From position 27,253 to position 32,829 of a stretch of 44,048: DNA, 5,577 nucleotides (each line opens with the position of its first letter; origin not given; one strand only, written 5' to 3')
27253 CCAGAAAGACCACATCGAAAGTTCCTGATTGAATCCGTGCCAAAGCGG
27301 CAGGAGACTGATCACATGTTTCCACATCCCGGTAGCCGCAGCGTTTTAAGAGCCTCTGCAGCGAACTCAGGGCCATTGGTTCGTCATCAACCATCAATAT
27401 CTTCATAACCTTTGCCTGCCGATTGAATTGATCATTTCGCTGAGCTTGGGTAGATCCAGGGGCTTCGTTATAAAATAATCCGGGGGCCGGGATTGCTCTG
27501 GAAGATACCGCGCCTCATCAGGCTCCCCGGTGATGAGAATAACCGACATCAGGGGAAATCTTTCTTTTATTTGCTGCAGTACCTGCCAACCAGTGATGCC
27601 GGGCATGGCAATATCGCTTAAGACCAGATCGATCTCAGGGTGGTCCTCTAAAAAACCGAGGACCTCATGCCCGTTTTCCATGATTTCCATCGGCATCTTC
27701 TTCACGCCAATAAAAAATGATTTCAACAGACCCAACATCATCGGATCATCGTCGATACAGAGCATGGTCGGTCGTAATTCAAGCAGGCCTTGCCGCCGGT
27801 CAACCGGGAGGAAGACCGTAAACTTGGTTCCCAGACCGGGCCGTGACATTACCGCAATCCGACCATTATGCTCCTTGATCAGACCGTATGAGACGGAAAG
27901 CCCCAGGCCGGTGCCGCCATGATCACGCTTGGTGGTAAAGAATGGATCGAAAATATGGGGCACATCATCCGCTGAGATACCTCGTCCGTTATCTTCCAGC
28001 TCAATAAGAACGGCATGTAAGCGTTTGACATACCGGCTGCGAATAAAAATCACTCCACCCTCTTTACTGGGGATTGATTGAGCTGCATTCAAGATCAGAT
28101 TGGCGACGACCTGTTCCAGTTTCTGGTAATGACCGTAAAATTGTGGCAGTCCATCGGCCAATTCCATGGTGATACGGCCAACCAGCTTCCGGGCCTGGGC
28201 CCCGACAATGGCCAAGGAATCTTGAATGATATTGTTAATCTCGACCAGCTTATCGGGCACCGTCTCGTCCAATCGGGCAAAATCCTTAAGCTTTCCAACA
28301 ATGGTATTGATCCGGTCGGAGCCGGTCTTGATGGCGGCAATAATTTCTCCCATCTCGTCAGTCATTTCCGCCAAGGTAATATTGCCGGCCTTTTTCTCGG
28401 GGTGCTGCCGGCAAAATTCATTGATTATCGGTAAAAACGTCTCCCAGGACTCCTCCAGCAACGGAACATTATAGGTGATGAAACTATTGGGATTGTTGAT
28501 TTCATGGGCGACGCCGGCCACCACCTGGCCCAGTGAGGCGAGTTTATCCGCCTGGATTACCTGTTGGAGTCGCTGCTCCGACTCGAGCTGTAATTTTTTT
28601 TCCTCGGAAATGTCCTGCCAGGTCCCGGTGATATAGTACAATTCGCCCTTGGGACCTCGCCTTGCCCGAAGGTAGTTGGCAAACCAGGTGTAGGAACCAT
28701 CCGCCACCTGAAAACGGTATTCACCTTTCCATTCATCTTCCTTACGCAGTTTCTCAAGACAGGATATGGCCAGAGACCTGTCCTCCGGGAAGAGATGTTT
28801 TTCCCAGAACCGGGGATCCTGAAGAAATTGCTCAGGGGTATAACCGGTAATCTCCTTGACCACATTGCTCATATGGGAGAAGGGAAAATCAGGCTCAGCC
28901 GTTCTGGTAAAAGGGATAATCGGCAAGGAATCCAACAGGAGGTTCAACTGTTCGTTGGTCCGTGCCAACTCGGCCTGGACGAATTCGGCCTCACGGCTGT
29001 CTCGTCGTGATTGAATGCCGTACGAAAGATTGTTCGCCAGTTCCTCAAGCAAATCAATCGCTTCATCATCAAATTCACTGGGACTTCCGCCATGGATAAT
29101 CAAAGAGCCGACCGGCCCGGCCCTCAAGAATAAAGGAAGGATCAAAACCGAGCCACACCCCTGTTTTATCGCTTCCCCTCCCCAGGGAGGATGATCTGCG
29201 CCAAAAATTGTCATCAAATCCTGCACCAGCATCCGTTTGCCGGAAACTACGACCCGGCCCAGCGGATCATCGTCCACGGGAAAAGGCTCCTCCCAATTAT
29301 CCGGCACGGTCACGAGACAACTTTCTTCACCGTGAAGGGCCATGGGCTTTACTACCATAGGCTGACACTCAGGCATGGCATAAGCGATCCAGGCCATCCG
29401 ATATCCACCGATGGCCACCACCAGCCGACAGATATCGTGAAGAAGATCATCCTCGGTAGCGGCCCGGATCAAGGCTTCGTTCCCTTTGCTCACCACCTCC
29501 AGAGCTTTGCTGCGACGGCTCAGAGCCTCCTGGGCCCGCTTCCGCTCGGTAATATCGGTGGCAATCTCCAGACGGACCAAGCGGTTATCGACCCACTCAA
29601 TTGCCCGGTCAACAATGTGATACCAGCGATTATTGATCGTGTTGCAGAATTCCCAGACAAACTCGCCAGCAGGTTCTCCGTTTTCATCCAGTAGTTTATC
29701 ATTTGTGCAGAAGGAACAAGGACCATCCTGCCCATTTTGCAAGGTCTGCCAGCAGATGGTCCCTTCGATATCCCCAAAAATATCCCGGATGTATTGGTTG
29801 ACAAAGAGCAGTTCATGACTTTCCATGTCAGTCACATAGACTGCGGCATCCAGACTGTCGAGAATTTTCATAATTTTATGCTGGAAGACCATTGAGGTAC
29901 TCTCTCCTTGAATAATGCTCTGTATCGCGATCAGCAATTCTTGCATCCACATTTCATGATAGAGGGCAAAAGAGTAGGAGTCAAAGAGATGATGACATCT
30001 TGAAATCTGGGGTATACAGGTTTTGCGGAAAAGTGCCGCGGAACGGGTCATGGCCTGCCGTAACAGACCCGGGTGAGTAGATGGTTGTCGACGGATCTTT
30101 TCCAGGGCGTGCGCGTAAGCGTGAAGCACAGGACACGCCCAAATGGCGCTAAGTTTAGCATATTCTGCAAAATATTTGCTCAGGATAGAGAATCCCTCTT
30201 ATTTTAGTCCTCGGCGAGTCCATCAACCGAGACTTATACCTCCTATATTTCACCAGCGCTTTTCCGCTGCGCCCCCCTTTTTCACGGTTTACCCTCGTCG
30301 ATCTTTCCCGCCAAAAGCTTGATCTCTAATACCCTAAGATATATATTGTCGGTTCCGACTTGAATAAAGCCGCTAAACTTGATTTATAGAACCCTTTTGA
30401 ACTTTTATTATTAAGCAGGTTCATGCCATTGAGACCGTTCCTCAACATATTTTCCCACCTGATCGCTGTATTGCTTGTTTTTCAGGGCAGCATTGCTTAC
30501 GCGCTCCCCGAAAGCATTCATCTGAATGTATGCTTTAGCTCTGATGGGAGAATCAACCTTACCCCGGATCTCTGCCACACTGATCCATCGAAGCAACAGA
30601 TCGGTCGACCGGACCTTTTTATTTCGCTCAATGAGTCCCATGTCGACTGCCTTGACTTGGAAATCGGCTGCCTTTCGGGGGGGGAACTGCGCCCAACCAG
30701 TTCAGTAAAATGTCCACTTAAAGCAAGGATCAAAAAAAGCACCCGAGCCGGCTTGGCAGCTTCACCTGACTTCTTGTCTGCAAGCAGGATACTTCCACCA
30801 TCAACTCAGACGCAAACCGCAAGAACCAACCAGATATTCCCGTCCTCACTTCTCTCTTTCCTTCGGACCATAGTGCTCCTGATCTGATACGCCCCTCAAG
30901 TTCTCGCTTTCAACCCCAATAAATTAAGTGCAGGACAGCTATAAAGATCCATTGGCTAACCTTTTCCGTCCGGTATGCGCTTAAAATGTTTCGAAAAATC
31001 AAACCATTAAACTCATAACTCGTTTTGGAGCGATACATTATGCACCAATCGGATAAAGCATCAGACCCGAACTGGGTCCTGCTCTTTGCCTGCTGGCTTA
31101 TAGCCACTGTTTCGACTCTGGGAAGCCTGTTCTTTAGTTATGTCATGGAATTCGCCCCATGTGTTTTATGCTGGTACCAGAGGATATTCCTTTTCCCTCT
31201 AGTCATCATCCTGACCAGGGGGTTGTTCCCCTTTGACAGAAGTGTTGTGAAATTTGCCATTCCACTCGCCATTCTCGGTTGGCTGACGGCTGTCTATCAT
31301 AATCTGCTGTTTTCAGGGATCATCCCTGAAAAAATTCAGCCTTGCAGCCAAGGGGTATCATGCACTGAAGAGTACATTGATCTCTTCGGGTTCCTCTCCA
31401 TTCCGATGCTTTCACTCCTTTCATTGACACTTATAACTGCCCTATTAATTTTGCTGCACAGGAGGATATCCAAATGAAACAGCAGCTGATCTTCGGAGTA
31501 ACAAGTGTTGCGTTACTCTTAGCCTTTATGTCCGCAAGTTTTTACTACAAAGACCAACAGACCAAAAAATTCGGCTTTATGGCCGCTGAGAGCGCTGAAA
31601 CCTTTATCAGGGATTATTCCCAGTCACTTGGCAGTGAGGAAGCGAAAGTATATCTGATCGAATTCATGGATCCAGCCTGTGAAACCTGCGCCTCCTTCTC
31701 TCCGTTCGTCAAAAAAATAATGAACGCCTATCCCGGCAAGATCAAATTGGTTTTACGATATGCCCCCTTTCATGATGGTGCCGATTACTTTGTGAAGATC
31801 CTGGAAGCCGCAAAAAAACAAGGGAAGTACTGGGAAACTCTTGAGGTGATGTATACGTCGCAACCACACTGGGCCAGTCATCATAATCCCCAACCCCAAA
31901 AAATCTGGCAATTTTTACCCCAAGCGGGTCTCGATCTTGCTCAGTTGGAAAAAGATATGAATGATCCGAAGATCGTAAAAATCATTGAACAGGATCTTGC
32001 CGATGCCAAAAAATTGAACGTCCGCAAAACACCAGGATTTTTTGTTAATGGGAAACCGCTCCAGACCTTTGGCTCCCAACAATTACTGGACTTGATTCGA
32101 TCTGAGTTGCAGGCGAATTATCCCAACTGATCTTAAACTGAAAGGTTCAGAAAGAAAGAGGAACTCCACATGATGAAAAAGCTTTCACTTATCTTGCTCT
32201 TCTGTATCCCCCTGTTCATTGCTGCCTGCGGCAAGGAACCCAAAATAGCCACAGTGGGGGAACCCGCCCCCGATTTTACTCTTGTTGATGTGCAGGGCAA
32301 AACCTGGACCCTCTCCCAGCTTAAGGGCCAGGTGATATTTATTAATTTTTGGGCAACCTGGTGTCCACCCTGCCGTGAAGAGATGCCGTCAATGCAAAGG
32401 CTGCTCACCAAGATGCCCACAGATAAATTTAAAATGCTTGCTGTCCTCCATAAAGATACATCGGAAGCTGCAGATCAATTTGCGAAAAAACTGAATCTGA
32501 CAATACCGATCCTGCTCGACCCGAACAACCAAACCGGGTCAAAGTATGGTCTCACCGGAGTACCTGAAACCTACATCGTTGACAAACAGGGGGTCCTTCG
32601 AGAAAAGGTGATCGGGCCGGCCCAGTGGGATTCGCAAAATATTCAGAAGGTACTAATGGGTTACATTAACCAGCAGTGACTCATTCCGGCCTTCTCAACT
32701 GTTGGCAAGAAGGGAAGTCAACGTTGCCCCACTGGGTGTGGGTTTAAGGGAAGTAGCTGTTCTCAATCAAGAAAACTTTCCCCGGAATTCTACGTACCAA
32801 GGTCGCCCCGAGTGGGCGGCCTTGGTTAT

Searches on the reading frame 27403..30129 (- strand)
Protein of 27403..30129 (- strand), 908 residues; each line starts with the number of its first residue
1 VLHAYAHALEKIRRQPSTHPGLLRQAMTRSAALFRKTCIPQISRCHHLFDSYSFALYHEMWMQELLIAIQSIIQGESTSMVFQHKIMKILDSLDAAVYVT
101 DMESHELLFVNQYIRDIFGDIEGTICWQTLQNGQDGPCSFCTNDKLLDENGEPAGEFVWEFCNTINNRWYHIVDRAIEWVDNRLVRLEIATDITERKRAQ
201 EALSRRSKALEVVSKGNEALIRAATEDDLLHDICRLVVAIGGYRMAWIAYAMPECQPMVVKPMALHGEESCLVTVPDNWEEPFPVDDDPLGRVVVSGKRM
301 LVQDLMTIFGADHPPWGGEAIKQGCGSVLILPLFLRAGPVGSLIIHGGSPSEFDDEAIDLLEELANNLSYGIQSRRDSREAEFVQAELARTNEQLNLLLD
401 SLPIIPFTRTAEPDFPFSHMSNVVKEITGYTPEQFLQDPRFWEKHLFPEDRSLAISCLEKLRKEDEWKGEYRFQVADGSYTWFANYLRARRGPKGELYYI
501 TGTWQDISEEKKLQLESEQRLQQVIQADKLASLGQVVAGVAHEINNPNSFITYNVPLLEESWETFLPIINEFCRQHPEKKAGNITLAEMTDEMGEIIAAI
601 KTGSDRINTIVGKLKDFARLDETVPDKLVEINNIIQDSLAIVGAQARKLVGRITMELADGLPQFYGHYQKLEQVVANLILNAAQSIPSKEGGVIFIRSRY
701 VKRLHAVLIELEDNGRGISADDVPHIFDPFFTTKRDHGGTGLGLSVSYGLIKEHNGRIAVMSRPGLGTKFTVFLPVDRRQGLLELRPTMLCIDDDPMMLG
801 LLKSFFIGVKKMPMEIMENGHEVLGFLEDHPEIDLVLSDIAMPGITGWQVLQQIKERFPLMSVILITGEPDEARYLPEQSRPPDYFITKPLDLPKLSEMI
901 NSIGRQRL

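Call 7: search_protein_families(library=pfam, proteins=[window:27403-30129:-])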
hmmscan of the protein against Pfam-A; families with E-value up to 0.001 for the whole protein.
window:27403-30129:- (908 aa): 8 families
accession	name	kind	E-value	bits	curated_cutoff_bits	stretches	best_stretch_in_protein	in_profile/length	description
PF02518.31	HATPase_c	-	3.3e-25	89.1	26.4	1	668-777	3-110/111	Histidine kinase-, DNA gyrase B-, and HSP90-like ATPase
PF08447.18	PAS_3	-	2.4e-18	66.6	25.6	1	419-503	3-88/89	PAS fold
PF00072.30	Response_reg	-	1.7e-16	60.8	30.2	1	790-900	2-110/111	Response regulator receiver domain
PF13185.12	GAF_2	-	1.5e-14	54.8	28.6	1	223-371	1-134/136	GAF domain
PF13426.13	PAS_9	-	1.3e-12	48.4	27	1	413-509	9-103/103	PAS domain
PF01590.32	GAF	-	1.4e-07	32.6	22.4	1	227-369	3-130/133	GAF domain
PF00512.31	HisKA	-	1.4e-06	28.7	26.9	1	533-622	2-65/66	His Kinase A (phospho-acceptor) domain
PF13492.12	GAF_3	-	7.5e-05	23.6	27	0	324-373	79-128/129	GAF domain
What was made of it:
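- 27403..30129 (-): Cytoplasmic hybrid sensor histidine kinase with GAF, PAS, HisKA, HATPase_c and a C-terminal receiver. Its stop codon overlaps the activator's ATG (ATGA). Pfam domains in call 7.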

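Call 41: search_protein_families(library=ncbifam, proteins=[window:27403-30129:-], max_evalue=0.00001)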
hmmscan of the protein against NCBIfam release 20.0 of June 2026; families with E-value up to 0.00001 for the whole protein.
window:27403-30129:- (908 aa): 90 families (the best 25 are shown)
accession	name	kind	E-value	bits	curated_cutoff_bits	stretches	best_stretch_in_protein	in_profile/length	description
NF008468.0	PRK11360.1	equivalog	2.8e-52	177.9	646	2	596-779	433-611/616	two-component system sensor histidine kinase AtoS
NF052574.1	HisKinEspCMyxo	equivalog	1.6e-49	168.8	1200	1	449-862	340-739/785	serine histidine kinase EspC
NF052573.1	HisKinEspAMyxo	equivalog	2.9e-48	164.5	1400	1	453-901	311-747/755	serine histidine kinase EspA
NF038348.1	T2SS_HK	subfamily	3.4e-44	151.2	450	1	508-776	302-573/574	histidine kinase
NF007688.0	PRK10364.1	equivalog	1.7e-41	142.4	479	1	601-780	283-455/460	two-component system sensor histidine kinase ZraS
NF046026.1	HisKinCckACaul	equivalog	1.1e-36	126.2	1000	1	597-783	341-539/678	cell cycle histidine kinase CckA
NF010076.0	PRK13557.1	subfamily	1.7e-35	122.5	631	1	408-874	46-503/540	histidine kinase famiy protein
NF010411.0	PRK13837.1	equivalog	9.8e-35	119.8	647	1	595-780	487-679/828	two-component system VirA-like sensor kinase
NF046020.1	HisKinCckABruc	equivalog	9.9e-35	119.6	1000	1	596-775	518-706/868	cell cycle histidine kinase CckA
NF047497.1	HK_LIC_12097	equivalog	2.4e-27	95.6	500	1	592-776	186-366/367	LIC_12097 family sensor histidine kinase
NF047466.1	hybrid_RR_LvrB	exception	5.3e-27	94.9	500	1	592-776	186-376/377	hybrid histidine kinase/response regulator LvrB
NF046044.1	PnpS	equivalog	6.9e-27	94.4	400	1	596-775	209-390/390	two-component system histidine kinase PnpS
NF008302.0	PRK11091.1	equivalog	1.4e-25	89.6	838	1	623-903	350-642/779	aerobic respiration two-component sensor histidine kinase ArcB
TIGR02966.1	phoR_proteo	equivalog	5.4e-24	84.8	334.2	1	590-773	147-332/333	phosphate regulon sensor histidine kinase PhoR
NF041880.1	EPS_EpsF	equivalog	2.5e-23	82.3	900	1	587-775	305-492/492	response regulator EpsF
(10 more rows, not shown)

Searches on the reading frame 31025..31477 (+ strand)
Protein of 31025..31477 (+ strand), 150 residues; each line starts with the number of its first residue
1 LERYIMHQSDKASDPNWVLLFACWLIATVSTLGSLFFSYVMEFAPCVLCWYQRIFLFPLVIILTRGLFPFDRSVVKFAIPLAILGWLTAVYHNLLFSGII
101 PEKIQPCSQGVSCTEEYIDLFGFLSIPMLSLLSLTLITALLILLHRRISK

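Call 7: search_protein_families(library=pfam, proteins=[window:31025-31477:+])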
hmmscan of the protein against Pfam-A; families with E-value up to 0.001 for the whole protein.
window:31025-31477:+ (150 aa): 1 family
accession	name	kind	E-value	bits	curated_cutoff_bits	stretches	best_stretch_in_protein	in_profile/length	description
PF02600.21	DsbB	-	6e-11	43.4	22.1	1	19-143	4-147/148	Disulfide bond formation protein DsbB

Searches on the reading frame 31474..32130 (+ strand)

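Call 7: search_protein_families(library=pfam, proteins=[window:31474-32130:+])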
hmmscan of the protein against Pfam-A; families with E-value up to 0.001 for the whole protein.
window:31474-32130:+ (218 aa): 5 families
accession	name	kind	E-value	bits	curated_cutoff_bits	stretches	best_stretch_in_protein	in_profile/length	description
PF13462.12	Thioredoxin_4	-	4e-24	86.1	23.2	1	50-197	6-151/165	Thioredoxin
PF01323.26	DSBA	-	2.5e-11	44.1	25.6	1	110-204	92-183/191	DSBA-like thioredoxin domain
PF13743.12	Thioredoxin_5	-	2.4e-08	34.4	27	0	142-191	114-163/186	Thioredoxin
PF00085.26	Thioredoxin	-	3.7e-05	24.1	23.5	1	49-93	11-54/103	Thioredoxin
PF13192.12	Thioredoxin_3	-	0.00095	19.6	24.8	0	171-195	36-59/76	Thioredoxin domain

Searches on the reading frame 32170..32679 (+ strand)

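Call 34: search_protein_families(library=pfam, proteins=[window:32170-32679:+], max_evalue=0.00001)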
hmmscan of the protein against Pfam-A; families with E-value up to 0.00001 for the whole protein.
window:32170-32679:+ (169 aa): 5 families
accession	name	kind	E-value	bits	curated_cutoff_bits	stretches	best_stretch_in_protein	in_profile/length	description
PF00578.27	AhpC-TSA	-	3.1e-31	108.3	26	1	29-145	1-123/124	AhpC/TSA family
PF08534.16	Redoxin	-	1.4e-27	96.8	26.6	1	29-162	2-148/148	Redoxin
PF13905.12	Thioredoxin_8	-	7.3e-12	45.9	27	1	53-141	1-92/94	Thioredoxin-like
PF00085.26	Thioredoxin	-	1.7e-09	38.1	23.5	1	53-104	18-68/103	Thioredoxin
PF13098.12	Thioredoxin_2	-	7.1e-06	26.8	27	1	52-144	4-88/104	Thioredoxin-like domain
